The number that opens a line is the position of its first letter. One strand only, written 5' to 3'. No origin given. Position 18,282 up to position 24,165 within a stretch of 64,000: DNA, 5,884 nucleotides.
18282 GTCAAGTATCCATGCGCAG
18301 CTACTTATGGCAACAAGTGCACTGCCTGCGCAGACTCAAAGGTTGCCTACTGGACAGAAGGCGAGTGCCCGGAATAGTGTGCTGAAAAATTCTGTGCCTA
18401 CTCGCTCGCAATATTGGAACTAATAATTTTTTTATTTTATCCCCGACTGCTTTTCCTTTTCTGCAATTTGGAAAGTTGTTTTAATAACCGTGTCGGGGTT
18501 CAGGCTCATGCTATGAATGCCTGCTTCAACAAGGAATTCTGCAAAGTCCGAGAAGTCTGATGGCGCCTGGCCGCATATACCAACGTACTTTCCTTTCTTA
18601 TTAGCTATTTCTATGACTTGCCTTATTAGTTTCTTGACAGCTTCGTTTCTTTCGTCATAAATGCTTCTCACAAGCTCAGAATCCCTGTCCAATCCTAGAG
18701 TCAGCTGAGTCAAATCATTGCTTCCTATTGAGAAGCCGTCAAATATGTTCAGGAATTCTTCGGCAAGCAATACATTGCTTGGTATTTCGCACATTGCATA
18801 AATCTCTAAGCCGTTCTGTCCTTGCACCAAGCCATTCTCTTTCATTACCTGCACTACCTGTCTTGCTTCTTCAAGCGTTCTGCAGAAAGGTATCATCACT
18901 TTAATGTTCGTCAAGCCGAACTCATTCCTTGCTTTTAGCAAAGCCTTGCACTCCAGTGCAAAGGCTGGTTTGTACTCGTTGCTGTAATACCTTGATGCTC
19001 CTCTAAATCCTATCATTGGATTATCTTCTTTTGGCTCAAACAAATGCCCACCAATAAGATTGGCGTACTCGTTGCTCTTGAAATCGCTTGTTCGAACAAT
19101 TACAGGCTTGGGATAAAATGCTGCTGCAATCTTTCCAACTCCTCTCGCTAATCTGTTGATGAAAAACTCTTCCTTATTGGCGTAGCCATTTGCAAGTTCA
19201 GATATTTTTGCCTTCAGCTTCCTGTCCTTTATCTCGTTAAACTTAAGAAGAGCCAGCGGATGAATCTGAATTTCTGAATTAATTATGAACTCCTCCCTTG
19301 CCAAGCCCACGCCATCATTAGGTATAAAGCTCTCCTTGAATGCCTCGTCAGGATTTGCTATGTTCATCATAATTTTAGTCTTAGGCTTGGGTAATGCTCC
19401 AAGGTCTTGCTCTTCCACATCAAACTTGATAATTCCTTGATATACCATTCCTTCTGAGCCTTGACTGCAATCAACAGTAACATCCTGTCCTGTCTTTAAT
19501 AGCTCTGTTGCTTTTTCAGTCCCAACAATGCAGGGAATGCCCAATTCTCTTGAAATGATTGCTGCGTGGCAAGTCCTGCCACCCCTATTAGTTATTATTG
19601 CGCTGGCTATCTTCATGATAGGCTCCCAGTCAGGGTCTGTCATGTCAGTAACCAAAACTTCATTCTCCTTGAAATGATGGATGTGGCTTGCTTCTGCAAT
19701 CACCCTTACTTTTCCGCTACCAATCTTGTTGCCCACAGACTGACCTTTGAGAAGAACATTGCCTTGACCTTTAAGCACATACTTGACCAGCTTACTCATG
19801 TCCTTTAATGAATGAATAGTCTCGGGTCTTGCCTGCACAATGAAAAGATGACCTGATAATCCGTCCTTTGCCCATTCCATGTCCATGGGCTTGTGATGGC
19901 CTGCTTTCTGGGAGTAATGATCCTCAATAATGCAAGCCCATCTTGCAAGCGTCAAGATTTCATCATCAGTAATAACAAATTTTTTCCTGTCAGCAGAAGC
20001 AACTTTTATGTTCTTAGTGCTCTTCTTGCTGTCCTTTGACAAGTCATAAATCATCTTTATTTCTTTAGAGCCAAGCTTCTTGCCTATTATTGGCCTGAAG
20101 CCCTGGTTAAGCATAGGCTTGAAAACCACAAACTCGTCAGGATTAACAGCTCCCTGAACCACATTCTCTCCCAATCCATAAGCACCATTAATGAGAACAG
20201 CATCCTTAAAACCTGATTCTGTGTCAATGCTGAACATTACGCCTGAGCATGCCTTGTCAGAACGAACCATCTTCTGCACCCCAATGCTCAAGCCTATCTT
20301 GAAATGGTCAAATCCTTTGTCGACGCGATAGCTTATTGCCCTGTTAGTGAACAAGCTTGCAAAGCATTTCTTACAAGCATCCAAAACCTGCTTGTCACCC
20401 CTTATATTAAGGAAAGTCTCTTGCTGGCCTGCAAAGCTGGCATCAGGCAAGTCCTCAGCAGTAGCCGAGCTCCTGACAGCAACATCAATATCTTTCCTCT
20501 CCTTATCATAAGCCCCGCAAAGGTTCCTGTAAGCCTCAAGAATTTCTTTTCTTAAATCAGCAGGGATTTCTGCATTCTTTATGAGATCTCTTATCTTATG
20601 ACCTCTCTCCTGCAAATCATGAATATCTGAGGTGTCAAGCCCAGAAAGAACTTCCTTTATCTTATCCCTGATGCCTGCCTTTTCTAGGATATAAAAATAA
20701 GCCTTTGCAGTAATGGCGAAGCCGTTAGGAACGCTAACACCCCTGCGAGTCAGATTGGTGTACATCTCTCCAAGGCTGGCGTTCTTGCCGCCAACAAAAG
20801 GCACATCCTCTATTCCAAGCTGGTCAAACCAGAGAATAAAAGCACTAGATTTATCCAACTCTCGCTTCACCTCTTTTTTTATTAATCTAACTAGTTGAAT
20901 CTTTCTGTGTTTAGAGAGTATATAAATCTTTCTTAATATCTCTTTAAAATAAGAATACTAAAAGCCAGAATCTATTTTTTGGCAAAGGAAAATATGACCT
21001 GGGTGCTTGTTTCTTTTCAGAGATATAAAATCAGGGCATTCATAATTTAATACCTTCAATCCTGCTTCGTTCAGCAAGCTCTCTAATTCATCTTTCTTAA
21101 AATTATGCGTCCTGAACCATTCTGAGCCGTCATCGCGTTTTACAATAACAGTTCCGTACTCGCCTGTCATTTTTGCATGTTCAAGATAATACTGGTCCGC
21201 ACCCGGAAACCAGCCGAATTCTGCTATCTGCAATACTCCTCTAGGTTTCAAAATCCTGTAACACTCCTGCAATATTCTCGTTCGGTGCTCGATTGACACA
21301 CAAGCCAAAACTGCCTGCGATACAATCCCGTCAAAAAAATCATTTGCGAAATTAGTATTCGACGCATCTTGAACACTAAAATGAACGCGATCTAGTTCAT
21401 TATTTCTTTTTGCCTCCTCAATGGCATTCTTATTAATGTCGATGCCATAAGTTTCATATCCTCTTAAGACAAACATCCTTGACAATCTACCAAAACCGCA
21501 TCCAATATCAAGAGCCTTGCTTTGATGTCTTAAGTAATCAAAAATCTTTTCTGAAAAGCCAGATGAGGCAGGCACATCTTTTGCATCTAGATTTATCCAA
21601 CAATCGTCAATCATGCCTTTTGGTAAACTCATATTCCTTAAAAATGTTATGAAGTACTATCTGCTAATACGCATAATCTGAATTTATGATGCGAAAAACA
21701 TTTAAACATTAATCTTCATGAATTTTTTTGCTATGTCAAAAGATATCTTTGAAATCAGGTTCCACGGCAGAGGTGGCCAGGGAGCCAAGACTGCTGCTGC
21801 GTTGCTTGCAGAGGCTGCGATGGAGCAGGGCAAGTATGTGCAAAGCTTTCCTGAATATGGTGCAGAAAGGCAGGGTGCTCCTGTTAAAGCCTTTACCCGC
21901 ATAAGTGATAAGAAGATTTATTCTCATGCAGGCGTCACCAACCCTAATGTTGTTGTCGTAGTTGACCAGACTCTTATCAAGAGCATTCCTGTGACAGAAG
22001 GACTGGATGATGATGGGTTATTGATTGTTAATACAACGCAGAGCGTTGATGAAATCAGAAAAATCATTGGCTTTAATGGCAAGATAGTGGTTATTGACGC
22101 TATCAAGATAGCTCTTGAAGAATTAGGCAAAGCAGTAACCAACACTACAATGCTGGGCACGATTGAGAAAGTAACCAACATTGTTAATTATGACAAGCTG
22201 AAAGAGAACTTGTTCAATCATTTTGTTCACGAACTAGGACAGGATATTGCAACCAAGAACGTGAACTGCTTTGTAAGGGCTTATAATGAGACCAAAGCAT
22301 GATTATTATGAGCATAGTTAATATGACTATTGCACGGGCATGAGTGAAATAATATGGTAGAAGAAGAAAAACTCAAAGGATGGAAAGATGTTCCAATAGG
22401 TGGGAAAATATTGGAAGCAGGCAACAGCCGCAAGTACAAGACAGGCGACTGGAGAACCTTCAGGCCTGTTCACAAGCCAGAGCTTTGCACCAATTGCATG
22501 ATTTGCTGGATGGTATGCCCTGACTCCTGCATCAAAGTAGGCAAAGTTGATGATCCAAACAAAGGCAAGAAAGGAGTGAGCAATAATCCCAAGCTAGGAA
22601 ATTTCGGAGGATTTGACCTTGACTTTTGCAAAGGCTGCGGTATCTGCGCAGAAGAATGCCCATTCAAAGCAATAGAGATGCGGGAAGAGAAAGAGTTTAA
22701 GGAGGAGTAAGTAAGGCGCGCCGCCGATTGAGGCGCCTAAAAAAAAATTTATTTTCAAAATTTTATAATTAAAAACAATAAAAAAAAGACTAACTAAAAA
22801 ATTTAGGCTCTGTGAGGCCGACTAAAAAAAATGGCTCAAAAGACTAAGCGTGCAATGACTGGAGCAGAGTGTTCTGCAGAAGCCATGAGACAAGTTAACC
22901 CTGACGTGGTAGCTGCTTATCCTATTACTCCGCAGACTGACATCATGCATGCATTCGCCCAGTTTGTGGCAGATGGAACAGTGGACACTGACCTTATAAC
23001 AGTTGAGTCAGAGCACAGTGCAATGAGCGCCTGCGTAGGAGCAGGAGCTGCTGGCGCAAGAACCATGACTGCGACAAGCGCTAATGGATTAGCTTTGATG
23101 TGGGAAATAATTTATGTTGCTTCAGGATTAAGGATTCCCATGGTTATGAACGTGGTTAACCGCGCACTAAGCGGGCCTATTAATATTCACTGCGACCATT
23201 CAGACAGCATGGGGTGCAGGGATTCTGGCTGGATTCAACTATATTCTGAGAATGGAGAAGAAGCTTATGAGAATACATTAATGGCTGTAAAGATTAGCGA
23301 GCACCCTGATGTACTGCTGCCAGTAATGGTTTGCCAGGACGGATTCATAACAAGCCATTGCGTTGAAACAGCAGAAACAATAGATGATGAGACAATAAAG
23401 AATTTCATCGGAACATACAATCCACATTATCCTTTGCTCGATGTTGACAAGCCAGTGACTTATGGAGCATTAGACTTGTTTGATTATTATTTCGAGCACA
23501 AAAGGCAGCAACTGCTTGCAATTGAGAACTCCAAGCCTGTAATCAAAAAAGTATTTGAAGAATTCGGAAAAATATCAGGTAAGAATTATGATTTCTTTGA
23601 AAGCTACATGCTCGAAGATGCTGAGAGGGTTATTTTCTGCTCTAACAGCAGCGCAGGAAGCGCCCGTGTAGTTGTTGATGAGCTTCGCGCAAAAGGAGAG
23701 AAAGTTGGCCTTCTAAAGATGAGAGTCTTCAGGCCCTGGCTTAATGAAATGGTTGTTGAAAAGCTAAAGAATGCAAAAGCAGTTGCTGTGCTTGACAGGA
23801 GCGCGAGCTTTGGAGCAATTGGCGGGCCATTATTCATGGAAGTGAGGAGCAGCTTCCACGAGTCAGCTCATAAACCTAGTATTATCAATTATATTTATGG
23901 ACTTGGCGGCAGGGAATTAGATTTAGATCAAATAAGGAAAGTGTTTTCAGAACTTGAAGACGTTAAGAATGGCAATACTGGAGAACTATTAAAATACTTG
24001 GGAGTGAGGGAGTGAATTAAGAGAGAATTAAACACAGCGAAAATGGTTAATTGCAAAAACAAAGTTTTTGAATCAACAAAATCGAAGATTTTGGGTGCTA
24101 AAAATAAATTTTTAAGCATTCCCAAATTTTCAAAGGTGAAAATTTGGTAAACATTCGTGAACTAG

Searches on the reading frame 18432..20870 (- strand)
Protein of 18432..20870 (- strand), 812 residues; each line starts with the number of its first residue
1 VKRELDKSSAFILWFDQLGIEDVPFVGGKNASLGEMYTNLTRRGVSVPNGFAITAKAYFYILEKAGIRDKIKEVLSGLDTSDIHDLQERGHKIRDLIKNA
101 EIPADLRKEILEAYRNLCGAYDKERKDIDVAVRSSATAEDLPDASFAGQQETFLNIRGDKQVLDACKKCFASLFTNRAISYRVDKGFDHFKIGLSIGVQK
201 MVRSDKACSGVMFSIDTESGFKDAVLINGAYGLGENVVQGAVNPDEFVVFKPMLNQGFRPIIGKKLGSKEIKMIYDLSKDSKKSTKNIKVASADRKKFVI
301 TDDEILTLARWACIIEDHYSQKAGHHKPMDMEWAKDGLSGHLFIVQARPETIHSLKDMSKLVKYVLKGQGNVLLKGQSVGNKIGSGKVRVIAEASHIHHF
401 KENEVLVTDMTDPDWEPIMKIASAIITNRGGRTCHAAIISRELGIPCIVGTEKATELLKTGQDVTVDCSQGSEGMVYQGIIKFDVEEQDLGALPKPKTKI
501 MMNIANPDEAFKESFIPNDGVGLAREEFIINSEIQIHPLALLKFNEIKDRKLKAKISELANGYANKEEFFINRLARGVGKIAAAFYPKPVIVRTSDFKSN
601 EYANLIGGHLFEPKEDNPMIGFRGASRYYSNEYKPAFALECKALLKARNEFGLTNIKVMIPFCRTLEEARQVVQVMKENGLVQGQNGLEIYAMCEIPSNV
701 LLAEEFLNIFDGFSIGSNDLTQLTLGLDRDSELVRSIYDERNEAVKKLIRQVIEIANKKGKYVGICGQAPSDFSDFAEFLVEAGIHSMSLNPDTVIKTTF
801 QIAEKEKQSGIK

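Call 18: search_protein_families(library=pfam, proteins=[window:18432-20870:-], max_evalue=0.001)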
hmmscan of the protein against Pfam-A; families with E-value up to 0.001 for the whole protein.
window:18432-20870:- (812 aa): 3 families
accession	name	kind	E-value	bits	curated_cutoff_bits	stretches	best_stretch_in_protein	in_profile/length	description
PF01326.24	PPDK_N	-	8e-121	403.8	27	1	24-356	2-315/328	Pyruvate phosphate dikinase, AMP/ATP-binding domain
PF02896.24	PEP-utilizers_C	-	1.8e-64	218.2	22.8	1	493-804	15-290/293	PEP-utilising enzyme, PEP-binding domain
PF00391.29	PEP-utilizers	-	2e-28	98.3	23.1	1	400-471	1-72/72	PEP-utilising enzyme, mobile domain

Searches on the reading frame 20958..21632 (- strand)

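Call 18: search_protein_families(library=pfam, proteins=[window:20958-21632:-], max_evalue=0.001)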
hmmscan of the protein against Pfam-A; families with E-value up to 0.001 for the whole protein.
window:20958-21632:- (224 aa): 13 families
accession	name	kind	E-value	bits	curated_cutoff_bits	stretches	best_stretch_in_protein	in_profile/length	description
PF08241.18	Methyltransf_11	-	4.7e-21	75.7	21.2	1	41-134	1-93/95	Methyltransferase domain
PF13649.12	Methyltransf_25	-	3.7e-20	72.8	27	1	41-132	2-97/97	Methyltransferase domain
PF13847.12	Methyltransf_31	-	4e-18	65.9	27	1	37-191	4-145/145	Methyltransferase domain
PF08242.18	Methyltransf_12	-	1.2e-14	55.2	30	1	41-134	1-98/98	Methyltransferase domain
PF13489.12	Methyltransf_23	-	1.5e-13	51.3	27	1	29-195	15-162/164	Methyltransferase domain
PF01209.24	Ubie_methyltran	-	7.7e-10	38.9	20.1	1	35-198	46-219/233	ubiE/COQ5 methyltransferase family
PF03848.20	TehB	-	4.5e-09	36.5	20.4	1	37-132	31-128/193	Tellurite resistance protein TehB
PF07021.18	MetW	-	7e-08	32.8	21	1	29-142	6-115/193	Methionine biosynthesis protein MetW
PF05175.20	MTS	-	5.2e-07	29.9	23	1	36-136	31-138/170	Methyltransferase small domain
PF06325.19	PrmA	-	9.2e-07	29.1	22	1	33-134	158-256/296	Ribosomal protein L11 methyltransferase (PrmA)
PF02353.26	CMAS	-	3.6e-06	26.9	27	1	37-136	63-164/273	Mycolic acid cyclopropane synthetase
PF20922.3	Anamorsin_N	-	9.9e-05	22.5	27.1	1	91-138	43-89/163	Anamorsin, N-terminal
PF01739.24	CheR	-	0.0003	20.7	27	0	78-136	115-173/195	CheR methyltransferase, SAM binding domain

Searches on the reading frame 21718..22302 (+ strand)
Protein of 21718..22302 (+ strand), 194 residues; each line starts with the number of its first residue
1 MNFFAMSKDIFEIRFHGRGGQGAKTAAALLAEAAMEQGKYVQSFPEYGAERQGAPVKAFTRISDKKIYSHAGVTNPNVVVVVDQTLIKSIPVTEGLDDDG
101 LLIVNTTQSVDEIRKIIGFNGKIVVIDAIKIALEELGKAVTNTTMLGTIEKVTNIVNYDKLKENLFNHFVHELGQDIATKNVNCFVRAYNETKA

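Call 58: search_protein_families(library=pfam, proteins=[window:21718-22302:+], max_evalue=0.001)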
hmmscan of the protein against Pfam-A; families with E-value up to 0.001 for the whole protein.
window:21718-22302:+ (194 aa): 1 family
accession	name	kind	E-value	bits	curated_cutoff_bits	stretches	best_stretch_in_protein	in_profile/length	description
PF01558.24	POR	-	1.6e-36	126.5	27.4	1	19-189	1-172/173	Pyruvate ferredoxin/flavodoxin oxidoreductase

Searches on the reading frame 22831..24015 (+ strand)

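Call 18: search_protein_families(library=pfam, proteins=[window:22831-24015:+], max_evalue=0.001)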
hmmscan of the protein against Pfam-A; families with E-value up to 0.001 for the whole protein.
window:22831-24015:+ (394 aa): 2 families
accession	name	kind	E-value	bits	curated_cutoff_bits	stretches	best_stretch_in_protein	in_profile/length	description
PF01855.24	POR_N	-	1.7e-76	257.4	27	1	17-242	1-230/231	Pyruvate flavodoxin/ferredoxin oxidoreductase, thiamine diP-bdg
PF17147.9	PFOR_II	-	2.2e-25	89.4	27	1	264-368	1-102/102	Pyruvate:ferredoxin oxidoreductase core domain II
